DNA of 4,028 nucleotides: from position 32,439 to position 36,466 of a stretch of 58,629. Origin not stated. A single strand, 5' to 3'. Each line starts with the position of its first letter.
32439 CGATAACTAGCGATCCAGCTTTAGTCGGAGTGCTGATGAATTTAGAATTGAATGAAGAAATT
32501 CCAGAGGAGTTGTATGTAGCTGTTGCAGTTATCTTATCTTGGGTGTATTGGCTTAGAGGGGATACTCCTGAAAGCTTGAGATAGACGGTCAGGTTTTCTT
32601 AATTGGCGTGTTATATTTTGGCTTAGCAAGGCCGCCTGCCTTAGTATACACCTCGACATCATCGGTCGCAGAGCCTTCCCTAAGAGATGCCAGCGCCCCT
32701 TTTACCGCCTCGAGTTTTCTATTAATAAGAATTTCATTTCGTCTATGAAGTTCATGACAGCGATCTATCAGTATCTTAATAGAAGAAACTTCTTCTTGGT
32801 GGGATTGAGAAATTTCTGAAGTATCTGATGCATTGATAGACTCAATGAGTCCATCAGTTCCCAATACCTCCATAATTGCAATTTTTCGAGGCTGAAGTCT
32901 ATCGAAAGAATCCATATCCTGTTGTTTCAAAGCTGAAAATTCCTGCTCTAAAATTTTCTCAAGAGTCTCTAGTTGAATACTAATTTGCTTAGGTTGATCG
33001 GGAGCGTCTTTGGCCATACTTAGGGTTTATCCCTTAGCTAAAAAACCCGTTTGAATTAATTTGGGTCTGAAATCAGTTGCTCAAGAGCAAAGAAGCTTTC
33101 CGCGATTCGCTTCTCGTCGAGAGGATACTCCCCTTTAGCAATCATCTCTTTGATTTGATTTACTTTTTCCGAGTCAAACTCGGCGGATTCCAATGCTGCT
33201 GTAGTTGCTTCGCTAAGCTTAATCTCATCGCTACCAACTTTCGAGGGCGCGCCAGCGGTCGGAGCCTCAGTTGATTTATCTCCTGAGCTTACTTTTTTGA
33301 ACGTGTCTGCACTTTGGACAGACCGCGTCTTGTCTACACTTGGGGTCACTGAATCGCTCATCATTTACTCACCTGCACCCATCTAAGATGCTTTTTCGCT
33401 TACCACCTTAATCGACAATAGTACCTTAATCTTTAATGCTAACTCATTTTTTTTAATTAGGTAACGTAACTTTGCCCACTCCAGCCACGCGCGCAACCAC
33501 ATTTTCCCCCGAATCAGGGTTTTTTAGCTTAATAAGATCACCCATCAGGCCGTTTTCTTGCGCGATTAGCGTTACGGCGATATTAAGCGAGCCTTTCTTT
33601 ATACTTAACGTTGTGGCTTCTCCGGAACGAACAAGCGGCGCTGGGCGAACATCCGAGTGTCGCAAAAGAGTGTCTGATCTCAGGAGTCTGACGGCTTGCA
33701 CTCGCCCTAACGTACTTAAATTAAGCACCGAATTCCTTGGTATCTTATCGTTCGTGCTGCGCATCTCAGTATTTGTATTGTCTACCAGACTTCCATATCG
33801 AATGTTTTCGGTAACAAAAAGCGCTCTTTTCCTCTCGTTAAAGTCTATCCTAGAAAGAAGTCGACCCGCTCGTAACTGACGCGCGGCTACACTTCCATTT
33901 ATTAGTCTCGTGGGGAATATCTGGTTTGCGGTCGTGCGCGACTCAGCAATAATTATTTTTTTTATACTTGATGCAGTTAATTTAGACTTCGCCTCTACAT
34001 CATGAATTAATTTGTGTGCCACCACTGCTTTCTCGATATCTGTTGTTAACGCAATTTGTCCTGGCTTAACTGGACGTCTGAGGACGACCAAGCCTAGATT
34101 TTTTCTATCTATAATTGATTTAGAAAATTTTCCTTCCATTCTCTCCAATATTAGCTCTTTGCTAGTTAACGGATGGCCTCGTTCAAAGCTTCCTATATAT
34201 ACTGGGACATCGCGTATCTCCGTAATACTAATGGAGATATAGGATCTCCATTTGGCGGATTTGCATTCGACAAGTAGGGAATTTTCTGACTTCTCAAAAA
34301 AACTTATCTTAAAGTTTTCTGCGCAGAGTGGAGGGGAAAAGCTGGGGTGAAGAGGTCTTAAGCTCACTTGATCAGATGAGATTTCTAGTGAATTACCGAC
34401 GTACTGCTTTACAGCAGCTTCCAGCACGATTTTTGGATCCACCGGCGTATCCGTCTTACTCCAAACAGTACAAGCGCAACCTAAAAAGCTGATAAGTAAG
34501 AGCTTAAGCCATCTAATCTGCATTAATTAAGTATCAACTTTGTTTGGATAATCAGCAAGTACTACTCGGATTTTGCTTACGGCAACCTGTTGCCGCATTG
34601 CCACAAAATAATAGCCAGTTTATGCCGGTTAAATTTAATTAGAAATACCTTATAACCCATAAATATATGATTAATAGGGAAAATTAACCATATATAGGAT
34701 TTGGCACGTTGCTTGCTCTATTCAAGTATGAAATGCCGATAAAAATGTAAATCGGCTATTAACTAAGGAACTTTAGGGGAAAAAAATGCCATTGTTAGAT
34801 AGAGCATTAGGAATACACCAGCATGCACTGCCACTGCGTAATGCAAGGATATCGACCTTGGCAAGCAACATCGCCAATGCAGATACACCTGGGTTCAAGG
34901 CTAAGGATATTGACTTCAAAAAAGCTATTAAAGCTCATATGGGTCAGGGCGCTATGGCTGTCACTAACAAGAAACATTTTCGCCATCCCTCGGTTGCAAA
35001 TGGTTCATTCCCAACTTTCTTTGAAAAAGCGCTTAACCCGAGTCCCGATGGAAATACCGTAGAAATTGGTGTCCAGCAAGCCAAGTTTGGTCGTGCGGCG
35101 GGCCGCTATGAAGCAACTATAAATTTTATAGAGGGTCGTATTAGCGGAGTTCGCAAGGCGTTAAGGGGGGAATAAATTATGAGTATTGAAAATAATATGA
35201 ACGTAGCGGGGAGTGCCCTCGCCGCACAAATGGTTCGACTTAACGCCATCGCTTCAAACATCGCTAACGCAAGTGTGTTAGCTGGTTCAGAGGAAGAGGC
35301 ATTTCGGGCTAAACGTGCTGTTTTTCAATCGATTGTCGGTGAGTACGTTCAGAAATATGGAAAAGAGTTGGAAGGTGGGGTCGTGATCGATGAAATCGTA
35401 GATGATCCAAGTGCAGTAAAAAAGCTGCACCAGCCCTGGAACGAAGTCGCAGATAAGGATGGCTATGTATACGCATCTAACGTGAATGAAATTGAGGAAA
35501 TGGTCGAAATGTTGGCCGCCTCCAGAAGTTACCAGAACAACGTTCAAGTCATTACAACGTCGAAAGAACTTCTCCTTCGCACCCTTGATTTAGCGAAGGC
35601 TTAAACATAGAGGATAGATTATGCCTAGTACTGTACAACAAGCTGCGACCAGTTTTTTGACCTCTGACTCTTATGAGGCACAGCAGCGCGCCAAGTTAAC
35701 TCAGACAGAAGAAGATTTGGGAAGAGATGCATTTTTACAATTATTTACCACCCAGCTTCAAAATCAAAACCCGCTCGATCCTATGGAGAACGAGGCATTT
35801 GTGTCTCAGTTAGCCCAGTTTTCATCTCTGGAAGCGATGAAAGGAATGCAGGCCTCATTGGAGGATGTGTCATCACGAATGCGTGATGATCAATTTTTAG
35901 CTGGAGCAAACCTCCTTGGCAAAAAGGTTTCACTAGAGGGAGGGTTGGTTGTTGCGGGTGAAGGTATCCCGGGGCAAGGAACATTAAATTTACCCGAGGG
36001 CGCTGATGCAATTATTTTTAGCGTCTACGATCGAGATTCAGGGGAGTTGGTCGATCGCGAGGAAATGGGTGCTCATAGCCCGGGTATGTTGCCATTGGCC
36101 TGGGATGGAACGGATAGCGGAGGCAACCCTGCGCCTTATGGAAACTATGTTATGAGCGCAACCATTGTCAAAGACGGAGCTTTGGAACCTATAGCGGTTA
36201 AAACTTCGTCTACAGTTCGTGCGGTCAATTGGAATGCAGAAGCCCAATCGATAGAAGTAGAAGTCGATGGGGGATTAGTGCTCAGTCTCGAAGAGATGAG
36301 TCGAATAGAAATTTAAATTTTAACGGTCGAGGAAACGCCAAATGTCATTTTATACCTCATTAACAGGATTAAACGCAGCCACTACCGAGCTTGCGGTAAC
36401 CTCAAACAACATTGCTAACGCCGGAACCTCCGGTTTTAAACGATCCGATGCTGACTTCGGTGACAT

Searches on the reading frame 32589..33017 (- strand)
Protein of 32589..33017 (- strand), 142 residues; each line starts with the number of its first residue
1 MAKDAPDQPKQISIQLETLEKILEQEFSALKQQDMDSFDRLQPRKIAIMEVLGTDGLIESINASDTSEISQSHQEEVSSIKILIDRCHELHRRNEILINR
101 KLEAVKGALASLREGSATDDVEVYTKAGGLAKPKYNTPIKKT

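Call 19: search_protein_families(library=pfam, proteins=[window:32589-33017:-], max_evalue=0.001)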
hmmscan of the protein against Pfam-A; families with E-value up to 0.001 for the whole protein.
window:32589-33017:- (142 aa): 1 family
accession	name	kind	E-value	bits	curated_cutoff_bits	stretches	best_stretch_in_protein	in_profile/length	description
PF05130.17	FlgN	-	1.9e-11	45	30.5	1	15-130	16-145/147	FlgN protein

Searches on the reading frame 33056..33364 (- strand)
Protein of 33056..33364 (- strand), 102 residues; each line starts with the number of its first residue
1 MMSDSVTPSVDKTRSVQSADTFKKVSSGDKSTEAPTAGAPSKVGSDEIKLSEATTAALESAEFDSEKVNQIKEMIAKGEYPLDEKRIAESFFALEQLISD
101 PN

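Call 21: search_protein_families(library=pfam, proteins=[window:33056-33364:-], max_evalue=0.001)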
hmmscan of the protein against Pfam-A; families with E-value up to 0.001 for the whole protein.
window:33056-33364:- (102 aa): 1 family
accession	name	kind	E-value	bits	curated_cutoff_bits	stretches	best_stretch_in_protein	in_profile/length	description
PF04316.19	FlgM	-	1.7e-09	38.1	25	1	48-90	9-52/55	Anti-sigma-28 factor, FlgM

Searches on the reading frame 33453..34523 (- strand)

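Call 21: search_protein_families(library=pfam, proteins=[window:33453-34523:-], max_evalue=0.001)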
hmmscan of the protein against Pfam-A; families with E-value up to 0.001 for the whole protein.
window:33453-34523:- (356 aa): 1 family
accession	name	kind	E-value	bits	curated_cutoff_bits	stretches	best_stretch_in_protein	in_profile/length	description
PF13144.11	ChapFlgA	-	1.1e-21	77.6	23.8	1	234-353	3-121/122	Chaperone for flagella basal body P-ring formation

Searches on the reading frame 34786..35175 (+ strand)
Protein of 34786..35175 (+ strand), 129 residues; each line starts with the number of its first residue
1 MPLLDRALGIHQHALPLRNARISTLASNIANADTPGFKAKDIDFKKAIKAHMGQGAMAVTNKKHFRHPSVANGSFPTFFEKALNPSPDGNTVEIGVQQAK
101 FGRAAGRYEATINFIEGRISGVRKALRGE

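Call 21: search_protein_families(library=pfam, proteins=[window:34786-35175:+], max_evalue=0.001)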
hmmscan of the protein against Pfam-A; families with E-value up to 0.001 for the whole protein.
window:34786-35175:+ (129 aa): 1 family
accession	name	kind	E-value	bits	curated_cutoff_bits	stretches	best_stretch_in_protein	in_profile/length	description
PF00460.25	Flg_bb_rod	-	1.9e-08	34.5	20.7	1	10-38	3-31/31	Flagella basal body rod protein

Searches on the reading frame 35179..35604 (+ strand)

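Call 21: search_protein_families(library=pfam, proteins=[window:35179-35604:+], max_evalue=0.001)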
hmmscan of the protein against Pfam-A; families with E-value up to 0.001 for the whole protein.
window:35179-35604:+ (141 aa): 2 families
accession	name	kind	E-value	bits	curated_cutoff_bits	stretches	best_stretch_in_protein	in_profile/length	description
PF06429.18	Flg_bbr_C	-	4.8e-15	55.2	23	1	94-138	2-46/46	Flagellar basal body rod FlgEFG protein C-terminal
PF00460.25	Flg_bb_rod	-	5.6e-06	26.6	20.7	1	7-32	1-26/31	Flagella basal body rod protein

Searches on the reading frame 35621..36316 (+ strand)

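Call 21: search_protein_families(library=pfam, proteins=[window:35621-36316:+], max_evalue=0.001)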
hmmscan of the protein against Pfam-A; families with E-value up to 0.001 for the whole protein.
window:35621-36316:+ (231 aa): 2 families
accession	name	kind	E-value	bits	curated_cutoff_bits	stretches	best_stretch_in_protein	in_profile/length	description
PF03963.19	FlgD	-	7.6e-20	71.3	27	1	14-81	7-74/75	Flagellar hook capping protein - N-terminal region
PF13860.13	FlgD_ig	-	2.3e-14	53.5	27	1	114-183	8-76/79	FlgD Ig-like domain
